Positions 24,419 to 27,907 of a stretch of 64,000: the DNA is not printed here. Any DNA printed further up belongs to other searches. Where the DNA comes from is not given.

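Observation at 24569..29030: Operon of two tandem MotB-like paralogues plus a 1062-aa secreted Pro-rich/TPR protein, with no MotA partner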

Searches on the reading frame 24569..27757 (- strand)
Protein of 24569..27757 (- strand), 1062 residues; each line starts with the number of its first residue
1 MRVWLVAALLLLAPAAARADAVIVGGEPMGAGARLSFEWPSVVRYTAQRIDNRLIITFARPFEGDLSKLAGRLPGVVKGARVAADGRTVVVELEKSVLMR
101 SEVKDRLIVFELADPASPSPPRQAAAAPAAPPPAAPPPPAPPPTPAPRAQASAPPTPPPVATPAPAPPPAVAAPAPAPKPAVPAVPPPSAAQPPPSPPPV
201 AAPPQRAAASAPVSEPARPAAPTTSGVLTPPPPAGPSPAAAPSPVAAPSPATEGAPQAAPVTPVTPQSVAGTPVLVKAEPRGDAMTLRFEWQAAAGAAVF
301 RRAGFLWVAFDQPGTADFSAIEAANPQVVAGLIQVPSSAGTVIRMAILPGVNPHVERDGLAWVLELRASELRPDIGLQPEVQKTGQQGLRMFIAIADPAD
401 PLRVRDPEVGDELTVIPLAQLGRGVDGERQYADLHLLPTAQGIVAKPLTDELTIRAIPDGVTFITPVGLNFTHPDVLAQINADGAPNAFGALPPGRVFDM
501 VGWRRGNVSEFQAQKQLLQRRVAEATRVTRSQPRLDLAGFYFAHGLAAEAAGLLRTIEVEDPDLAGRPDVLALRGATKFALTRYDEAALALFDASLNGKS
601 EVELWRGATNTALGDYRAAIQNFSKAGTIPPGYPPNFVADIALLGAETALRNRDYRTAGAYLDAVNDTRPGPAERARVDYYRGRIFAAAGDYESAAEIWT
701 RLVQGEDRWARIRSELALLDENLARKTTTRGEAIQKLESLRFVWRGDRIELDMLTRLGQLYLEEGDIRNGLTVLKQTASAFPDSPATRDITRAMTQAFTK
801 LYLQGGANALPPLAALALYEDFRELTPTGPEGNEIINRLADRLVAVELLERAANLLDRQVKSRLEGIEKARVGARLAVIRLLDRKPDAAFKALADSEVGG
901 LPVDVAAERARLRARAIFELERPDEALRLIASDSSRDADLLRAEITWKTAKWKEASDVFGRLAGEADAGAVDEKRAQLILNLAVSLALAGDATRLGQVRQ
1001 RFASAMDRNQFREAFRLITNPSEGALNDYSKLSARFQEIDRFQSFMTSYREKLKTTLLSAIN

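Call 3: search_protein_families(library=pfam, proteins=[window:24569-27757:-], max_evalue=1)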
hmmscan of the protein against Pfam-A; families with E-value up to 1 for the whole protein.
window:24569-27757:- (1062 aa): 10 families
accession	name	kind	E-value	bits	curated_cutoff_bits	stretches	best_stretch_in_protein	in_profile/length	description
PF13174.12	TPR_6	-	4.2e-06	27.5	26.3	1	754-784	3-33/33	Tetratricopeptide repeat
PF07719.23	TPR_2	-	2.7e-05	24.4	27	0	680-703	5-28/34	Tetratricopeptide repeat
PF14559.12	TPR_19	-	4.5e-05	24.1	25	2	649-716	1-65/68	Tetratricopeptide repeat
PF12895.13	ANAPC3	-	0.00045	20.9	27.2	0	910-961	26-81/82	Anaphase-promoting complex, cyclosome, subunit 3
PF00515.34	TPR_1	-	0.0016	18.6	27.8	0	606-626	7-27/34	Tetratricopeptide repeat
PF13432.12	TPR_16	-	0.0059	17.5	32.7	1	646-699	4-53/65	Tetratricopeptide repeat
PF10602.15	RPN7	-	0.015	15.4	29.6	1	612-698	48-135/174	26S proteasome subunit RPN7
PF13181.12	TPR_8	-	0.035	14.7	25.7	0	752-776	2-26/34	Tetratricopeptide repeat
PF17004.11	SRP_TPR_like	-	0.095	13.2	35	1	908-965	15-67/109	Putative TPR-like repeat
PF13428.12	TPR_14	-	0.87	10.9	23.5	1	753-787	3-37/44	Tetratricopeptide repeat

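Call 4: search_protein_families(library=ncbifam, proteins=[window:24569-27757:-], max_evalue=1)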
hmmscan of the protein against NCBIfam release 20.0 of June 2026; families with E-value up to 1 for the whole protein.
window:24569-27757:- (1062 aa): 5 families
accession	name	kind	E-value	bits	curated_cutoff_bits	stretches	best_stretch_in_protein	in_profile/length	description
TIGR02795.1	tol_pal_ybgF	equivalog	6.6e-08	33.2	90.1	1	646-707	9-70/119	tol-pal system protein YbgF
NF040959.1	MamA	equivalog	1.5e-06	27.8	200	1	721-789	41-109/204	magnetosome protein MamA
NF052312.1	T9SS_PorW_SprE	equivalog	1.7e-06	27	250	1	600-780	141-319/716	type IX secretion system periplasmic lipoprotein PorW/SprE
TIGR02917.1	PEP_TPR_lipo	equivalog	0.002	16.1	312.2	0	605-701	130-225/899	XrtA/PEP-CTERM system TPR-repeat protein PrsT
TIGR03302.1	OM_YfiO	subfamily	0.22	11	81.4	0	757-808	172-223/239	outer membrane protein assembly factor BamD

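Call 6: find_homologous_proteins(query=window:24569-27757:-, max_evalue=0.00001)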
Query window:24569-27757:- (1062 aa): 189 proteins with E <= 0.00001 among 8000 candidates; the best 120 are listed.
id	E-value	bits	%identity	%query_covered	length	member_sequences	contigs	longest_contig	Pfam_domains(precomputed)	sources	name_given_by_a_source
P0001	0.0e+0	2297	100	100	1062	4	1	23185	PF13174.13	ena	-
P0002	0.0e+0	1950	92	76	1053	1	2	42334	PF13174.13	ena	-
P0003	0.0e+0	1932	91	76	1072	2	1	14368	PF14559.13,PF13174.13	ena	-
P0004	0.0e+0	1787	87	76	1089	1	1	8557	PF14559.13,PF07719.24,PF13174.13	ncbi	-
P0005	0.0e+0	1763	85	76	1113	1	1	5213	PF14559.13,PF07719.24,PF13174.13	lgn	-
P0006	0.0e+0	1762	86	76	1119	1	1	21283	PF14559.13,PF07719.24,PF13174.13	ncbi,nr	ncbi:MAG: tetratricopeptide repeat protein [Rhodospirillaceae bacterium]|nr:tetratricopeptide repeat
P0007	0.0e+0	1752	85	78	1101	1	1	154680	PF07719.24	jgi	-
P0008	0.0e+0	1746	84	78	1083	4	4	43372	PF14559.13,PF07719.24,PF13174.13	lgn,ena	-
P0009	0.0e+0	1617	90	77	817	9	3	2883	PF14559.13,PF13174.13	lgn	-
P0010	0.0e+0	1607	59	10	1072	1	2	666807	PF14559.13,PF13432.13,PF13428.13,PF07719.24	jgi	jgi:tetratricopeptide (TPR) repeat protein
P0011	0.0e+0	1571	87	76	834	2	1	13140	PF14559.13,PF07719.24,PF13174.13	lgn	-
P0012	0.0e+0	1531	87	76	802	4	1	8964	PF14559.13,PF13174.13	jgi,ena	-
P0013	0.0e+0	1517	85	76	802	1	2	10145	-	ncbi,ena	-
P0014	0.0e+0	1207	61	75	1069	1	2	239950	PF14559.13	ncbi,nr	ncbi:MAG: tetratricopeptide repeat protein [Proteobacteria bacterium]|nr:tetratricopeptide repeat pr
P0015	0.0e+0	1102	57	76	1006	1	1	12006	PF13428.13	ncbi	-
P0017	1.6e-213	730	37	97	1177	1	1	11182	PF14559.13,PF24837.2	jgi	jgi:tetratricopeptide (TPR) repeat protein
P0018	6.2e-200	685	38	80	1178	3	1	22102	PF14559.13,PF24837.2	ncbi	-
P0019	1.0e-191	658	35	97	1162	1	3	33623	PF24837.2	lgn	-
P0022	2.0e-183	630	36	98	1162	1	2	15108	PF24837.2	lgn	-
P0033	5.6e-166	572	40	73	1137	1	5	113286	PF24837.2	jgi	jgi:tetratricopeptide (TPR) repeat protein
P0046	1.0e-153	532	36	74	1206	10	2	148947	PF24837.2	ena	-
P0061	9.6e-144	499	35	74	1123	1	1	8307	PF24837.2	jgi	jgi:hypothetical protein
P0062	2.6e-143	497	36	78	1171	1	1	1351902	-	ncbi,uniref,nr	ncbi:tetratricopeptide repeat protein [Azospirillum thermophilum]|uniref:Tetratricopeptide repeat pr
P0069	4.4e-141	490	35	74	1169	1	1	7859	PF13432.13,PF24837.2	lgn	-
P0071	4.8e-138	480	35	74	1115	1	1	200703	PF24837.2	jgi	-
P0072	7.5e-138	479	35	74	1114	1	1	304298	PF24837.2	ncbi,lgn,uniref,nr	ncbi:hypothetical protein SAMN04244559_01161 [Magnetospirillum fulvum]|uniref:Uncharacterized protei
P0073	1.6e-137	478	35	74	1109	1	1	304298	PF24837.2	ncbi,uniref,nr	ncbi:hypothetical protein [Magnetospirillum fulvum]|uniref:hypothetical protein n=1 Tax=Magnetospiri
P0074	9.8e-137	476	32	72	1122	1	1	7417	PF24837.2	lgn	-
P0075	1.5e-136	475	34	78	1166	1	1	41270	PF24837.2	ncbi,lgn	-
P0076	4.7e-136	473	35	77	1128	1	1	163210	PF13432.13,PF24837.2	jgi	jgi:tetratricopeptide (TPR) repeat protein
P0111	2.2e-97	345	30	72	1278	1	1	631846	PF13424.13,PF07719.24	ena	-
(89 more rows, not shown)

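Call 8: search_protein_families(library=pfam, proteins=[P0072, P0017, P0033, P0062], max_evalue=0.01)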
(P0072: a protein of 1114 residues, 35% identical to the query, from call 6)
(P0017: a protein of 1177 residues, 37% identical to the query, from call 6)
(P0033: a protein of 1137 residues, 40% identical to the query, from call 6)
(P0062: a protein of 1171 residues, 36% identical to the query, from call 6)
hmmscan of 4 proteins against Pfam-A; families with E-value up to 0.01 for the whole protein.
P0072 (1114 aa): 1 family
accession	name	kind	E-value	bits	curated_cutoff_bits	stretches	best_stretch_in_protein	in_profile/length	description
PF24837.1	AMIN-like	-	2.6e-07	31.2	27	0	170-196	6-35/129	AMIN-like domain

P0017 (1177 aa): 5 families
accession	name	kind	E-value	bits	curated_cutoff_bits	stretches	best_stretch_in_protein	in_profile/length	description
PF14559.12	TPR_19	-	5.6e-06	27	25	0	801-846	4-47/68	Tetratricopeptide repeat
PF24837.1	AMIN-like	-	2.7e-05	24.7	27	0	160-202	6-57/129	AMIN-like domain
PF13432.12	TPR_16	-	4.9e-05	24.1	32.7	1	792-844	1-51/65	Tetratricopeptide repeat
PF12895.13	ANAPC3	-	0.00034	21.3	27.2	0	988-1042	29-79/82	Anaphase-promoting complex, cyclosome, subunit 3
PF13174.12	TPR_6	-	0.0019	19.2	26.3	0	1049-1075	1-27/33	Tetratricopeptide repeat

P0033 (1137 aa): 2 families
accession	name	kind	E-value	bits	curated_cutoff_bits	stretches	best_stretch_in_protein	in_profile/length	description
PF24837.1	AMIN-like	-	5.2e-09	36.7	27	1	165-204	4-46/129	AMIN-like domain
PF12895.13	ANAPC3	-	0.00043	21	27.2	0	950-1005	29-80/82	Anaphase-promoting complex, cyclosome, subunit 3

P0062 (1171 aa): 1 family
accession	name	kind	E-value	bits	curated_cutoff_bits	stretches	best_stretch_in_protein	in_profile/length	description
PF13432.12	TPR_16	-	0.00049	20.9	32.7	1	751-812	1-58/65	Tetratricopeptide repeat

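Call 26: find_related_loci(query=A1, collection=genome_contigs, flank=8000)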
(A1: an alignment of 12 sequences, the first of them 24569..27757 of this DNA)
Query A1 (1062 aa) in genome_contigs; peptide patterns used: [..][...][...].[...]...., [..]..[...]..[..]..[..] (x = any residue, [..] = any of these).
600 stretches matched a pattern (row limit reached: there are more); 564 encode a relative of the query (tblastn E <= 1e-3); the best 80 are kept; 80 distinct loci.
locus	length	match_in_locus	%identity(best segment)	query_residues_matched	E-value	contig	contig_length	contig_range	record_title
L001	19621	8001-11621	43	3-1062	0e+0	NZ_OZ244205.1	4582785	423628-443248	MAG: Nisaea sp. isolate 9597659a-a5f6-4932-a0e9-eeb6e27f2c93 chromosome 1, complete sequence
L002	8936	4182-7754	43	3-1062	0e+0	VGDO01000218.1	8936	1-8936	MAG: Alphaproteobacteria bacterium isolate M_DeepCast_50m_m2_111 M_DeepCast_50m_m2_111_Ga0194121_10014337, whole genome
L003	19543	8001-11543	43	22-1062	0e+0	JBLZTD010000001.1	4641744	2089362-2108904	MAG: Thalassobaculum sp. isolate contig_650 contig_650, whole genome shotgun sequence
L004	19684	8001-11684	41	5-1062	0e+0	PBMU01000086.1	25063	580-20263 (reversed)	MAG: Rhodospirillaceae bacterium isolate SP205 MHASMcontig_3320045, whole genome shotgun sequence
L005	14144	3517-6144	43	177-1061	0e+0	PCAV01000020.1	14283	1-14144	MAG: Rhodospirillaceae bacterium isolate NP1282 55036, whole genome shotgun sequence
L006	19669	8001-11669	44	5-1062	0e+0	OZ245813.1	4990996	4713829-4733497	MAG: Candidatus Endolissoclinum sp. isolate 5219e499-2317-44af-81b6-4ab5b54e47ab genome assembly, chromosome: 1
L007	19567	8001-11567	42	22-1062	0e+0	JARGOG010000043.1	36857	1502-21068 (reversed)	MAG: Thalassobaculaceae bacterium isolate bin_em_oilr2.001 NODE_741_length_36857_cov_7.804712, whole genome shotgun sequ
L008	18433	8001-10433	45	257-1061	0e+0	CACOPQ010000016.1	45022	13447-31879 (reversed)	MAG: uncultured Alphaproteobacteria bacterium isolate AH-324-F23 genome assembly, contig: AH-324-F23_NODE_16, whole geno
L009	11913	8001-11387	37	16-1062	0e+0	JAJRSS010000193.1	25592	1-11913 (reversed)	MAG: Alphaproteobacteria bacterium isolate Dive96_bin1.131 k141_2994157, whole genome shotgun sequence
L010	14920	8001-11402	35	1-1062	0e+0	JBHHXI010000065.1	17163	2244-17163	MAG: Rhodospirillales bacterium isolate D_2_bin.24 NODE_1144_length_17163_cov_9.594400, whole genome shotgun sequence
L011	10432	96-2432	40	283-1062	2e-177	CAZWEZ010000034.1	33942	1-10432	MAG TPA_asm: uncultured Thalassospiraceae bacterium isolate binchicken_co85_32 genome assembly, contig: NODE_768_length_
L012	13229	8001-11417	33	1-1062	1e-175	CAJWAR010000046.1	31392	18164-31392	MAG TPA_asm: uncultured Rhodospirillaceae bacterium isolate ERR599062_bin.37_MetaBAT_v2.12.1_MAG genome assembly, contig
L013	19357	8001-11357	34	6-1062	9e-175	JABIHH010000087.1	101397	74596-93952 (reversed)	MAG: Rhodospirillaceae bacterium isolate SI053_bin63 k141_875772, whole genome shotgun sequence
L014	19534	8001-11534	35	11-1061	4e-172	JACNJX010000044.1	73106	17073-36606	MAG: Alphaproteobacteria bacterium isolate NIOZ-UU45 NIOZ-UU_NODE_298_length_73106_cov_9.62804, whole genome shotgun seq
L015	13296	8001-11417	34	6-1062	5e-172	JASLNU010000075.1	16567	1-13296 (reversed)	MAG: Rhodospirillales bacterium isolate Arabian11_MAG_19 c_000000940882, whole genome shotgun sequence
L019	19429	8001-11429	34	18-1055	7e-162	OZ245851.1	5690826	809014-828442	MAG: Alphaproteobacteria bacterium isolate f9579e00-a57b-4436-9f3a-59dce60a56f0 genome assembly, chromosome: 1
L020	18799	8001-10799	37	30-1062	3e-158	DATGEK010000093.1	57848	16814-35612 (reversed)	MAG TPA_asm: Aliidongia sp. isolate SMAG_U9700 k141_1224240, whole genome shotgun sequence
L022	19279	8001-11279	35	9-1055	3e-157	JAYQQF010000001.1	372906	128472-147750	MAG: Alphaproteobacteria bacterium isolate SD3112_S42.concoct.075 NODE_1_length_372906_cov_15.3142, whole genome shotgun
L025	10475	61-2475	38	253-1062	3e-156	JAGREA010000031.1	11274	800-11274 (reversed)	MAG: Rhodobacterales bacterium isolate HKST-UBA117 k127_235746, whole genome shotgun sequence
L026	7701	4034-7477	35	5-1062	2e-154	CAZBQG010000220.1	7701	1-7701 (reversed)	MAG TPA_asm: uncultured Rhodospirillaceae bacterium isolate SRP308112_co1_303 genome assembly, contig: NODE_18574_length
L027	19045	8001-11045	35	34-1062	9e-154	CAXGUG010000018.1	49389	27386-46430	MAG TPA_asm: uncultured Rhodospirillaceae bacterium isolate ERR594286_binner23_Refined_27 genome assembly, contig: ERZ11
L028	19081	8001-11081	39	19-1062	1e-152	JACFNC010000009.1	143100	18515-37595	MAG: Rhodospirillales bacterium isolate BROCD014 NODE_133_length_143100_cov_27.427802, whole genome shotgun sequence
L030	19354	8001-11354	39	33-1062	2e-152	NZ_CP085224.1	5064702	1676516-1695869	Caenispirillum salinarum strain ADH2-936 chromosome, complete genome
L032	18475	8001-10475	36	209-1062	5e-157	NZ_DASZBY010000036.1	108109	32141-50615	MAG: Aliidongia sp. isolate SMAG_U6428 k141_25515, whole genome shotgun sequence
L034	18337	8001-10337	37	284-1062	2e-149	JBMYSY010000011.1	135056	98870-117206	MAG: Magnetovibrionaceae bacterium isolate ME_XS_2211_2_bin_8 ME_XS_2211_2_bin_8_10, whole genome shotgun sequence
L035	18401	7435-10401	34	33-1062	1e-158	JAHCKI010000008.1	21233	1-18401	MAG: Rhodospirillales bacterium isolate TGS_PRO24 PRO24_8, whole genome shotgun sequence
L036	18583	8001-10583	38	216-1062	3e-148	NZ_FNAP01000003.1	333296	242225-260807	Rhodospira trueperi strain ATCC 700224, whole genome shotgun sequence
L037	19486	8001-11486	37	3-1062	4e-148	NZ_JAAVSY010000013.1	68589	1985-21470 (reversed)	Haematospirillum sp. H4485 H4485_13, whole genome shotgun sequence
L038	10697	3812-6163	37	272-1062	5e-148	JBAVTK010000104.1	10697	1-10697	MAG: Aliidongia sp. isolate MFD01323_ilm_asm_bin9 k127_147591, whole genome shotgun sequence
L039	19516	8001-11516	33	3-1062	2e-147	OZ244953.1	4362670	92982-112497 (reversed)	MAG: Rhodospirillales bacterium isolate 29706eec-3215-49e9-b6be-e243b0adebf5 genome assembly, chromosome: 1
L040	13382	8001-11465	36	1-1062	6e-146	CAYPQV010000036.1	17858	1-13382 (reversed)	MAG TPA_asm: uncultured Hyphomicrobiales bacterium isolate SRP287051_co2_181 genome assembly, contig: NODE_5950_length_1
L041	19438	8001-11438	33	12-1062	9e-146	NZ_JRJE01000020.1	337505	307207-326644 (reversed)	Thalassospira australica strain NP 3b2 scaffold_2, whole genome shotgun sequence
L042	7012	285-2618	36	284-1062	4e-146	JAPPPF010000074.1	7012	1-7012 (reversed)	MAG: Magnetovibrio sp. isolate SB9158_S7_bin_9 NODE_1275_length_7012_cov_10.6838, whole genome shotgun sequence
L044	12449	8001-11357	35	5-1062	3e-143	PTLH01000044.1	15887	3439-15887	MAG: Alphaproteobacteria bacterium MarineAlpha3_Bin6 CFH07_44, whole genome shotgun sequence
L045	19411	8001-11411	37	19-1062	4e-143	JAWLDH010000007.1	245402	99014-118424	MAG: Rhodospirillaceae bacterium isolate 15dZY3.bin.99 NODE_100_length_245402_cov_19.938297, whole genome shotgun sequen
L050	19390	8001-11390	34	12-1062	7e-141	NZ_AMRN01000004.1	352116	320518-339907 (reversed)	Thalassospira profundimaris WP0211 contig4, whole genome shotgun sequence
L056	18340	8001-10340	35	284-1062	2e-139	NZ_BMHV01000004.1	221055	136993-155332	Terasakiella brassicae strain CGMCC 1.15254 sequence04, whole genome shotgun sequence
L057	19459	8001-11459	32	1-1062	4e-139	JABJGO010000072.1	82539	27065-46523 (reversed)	MAG: Rhodospirillales bacterium isolate SI074_bin150 k141_1815445, whole genome shotgun sequence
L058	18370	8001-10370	37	278-1062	3e-139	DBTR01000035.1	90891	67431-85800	MAG TPA_asm: Rhodospirillum sp. UBA1311 UBA1311_contig_5655, whole genome shotgun sequence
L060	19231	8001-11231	35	33-1062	7e-139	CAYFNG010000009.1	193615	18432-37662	MAG TPA_asm: uncultured Sneathiellales bacterium isolate ERP019367_co1_69 genome assembly, contig: NODE_93_length_193615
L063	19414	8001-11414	33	12-1062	2e-138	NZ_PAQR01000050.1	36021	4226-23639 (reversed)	MAG: Thalassospira sp. isolate SP131 MHASMcontig_2853319, whole genome shotgun sequence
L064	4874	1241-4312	28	33-1062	6e-140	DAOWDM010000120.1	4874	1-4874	MAG TPA_asm: Alphaproteobacteria bacterium isolate CSMAG_1913 CSMAG_1913_k141_2931947_length_4874_cov_8.9628, whole geno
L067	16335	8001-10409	46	268-1062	0e+0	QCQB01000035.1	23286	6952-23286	SAR116 cluster bacterium AG-447-C21 Ga0172105_1035, whole genome shotgun sequence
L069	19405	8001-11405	34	14-1062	3e-136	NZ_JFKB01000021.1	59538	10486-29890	Thalassospira alkalitolerans strain JCM 18968 contig21, whole genome shotgun sequence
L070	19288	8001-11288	31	5-1062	4e-136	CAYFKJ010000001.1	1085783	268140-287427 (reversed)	MAG TPA_asm: uncultured Rhodospirillaceae bacterium isolate ERP019367_co1_18 genome assembly, contig: NODE_3_length_1085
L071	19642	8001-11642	33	1-1062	9e-136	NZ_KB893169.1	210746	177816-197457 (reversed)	Kiloniella laminariae DSM 19542 B152DRAFT_scaffold_7.8, whole genome shotgun sequence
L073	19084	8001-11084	32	34-1062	2e-135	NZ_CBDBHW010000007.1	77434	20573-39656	MAG: Kiloniella sp. isolate 6a1c06d4-0908-4e79-a8e0-5880aca50c69 contig_7, whole genome shotgun sequence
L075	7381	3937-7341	32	5-1062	5e-135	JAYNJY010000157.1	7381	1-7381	MAG: Rhodospirillaceae bacterium isolate 139543_S12_metabat_bins_2.tsv.085_sub NODE_7242_length_7381_cov_3.644963, whole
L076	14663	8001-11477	33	34-1062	3e-134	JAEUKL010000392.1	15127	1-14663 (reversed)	MAG: Rhodospirillaceae bacterium isolate new MAG-94 k141_1212158, whole genome shotgun sequence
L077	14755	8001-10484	34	243-1062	2e-134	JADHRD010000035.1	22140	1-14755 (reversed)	MAG: Rhodospirillales bacterium isolate BS30m-G14 BS307-30m-C1497, whole genome shotgun sequence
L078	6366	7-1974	41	404-1062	6e-134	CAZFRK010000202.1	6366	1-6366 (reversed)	MAG TPA_asm: uncultured Rhodobacterales bacterium isolate SRP304446_co1_84 genome assembly, contig: NODE_8647_length_636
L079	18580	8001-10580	35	171-1062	1e-133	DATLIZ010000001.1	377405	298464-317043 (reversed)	MAG TPA_asm: Aliidongia sp. isolate SMAG_U13682 k141_14, whole genome shotgun sequence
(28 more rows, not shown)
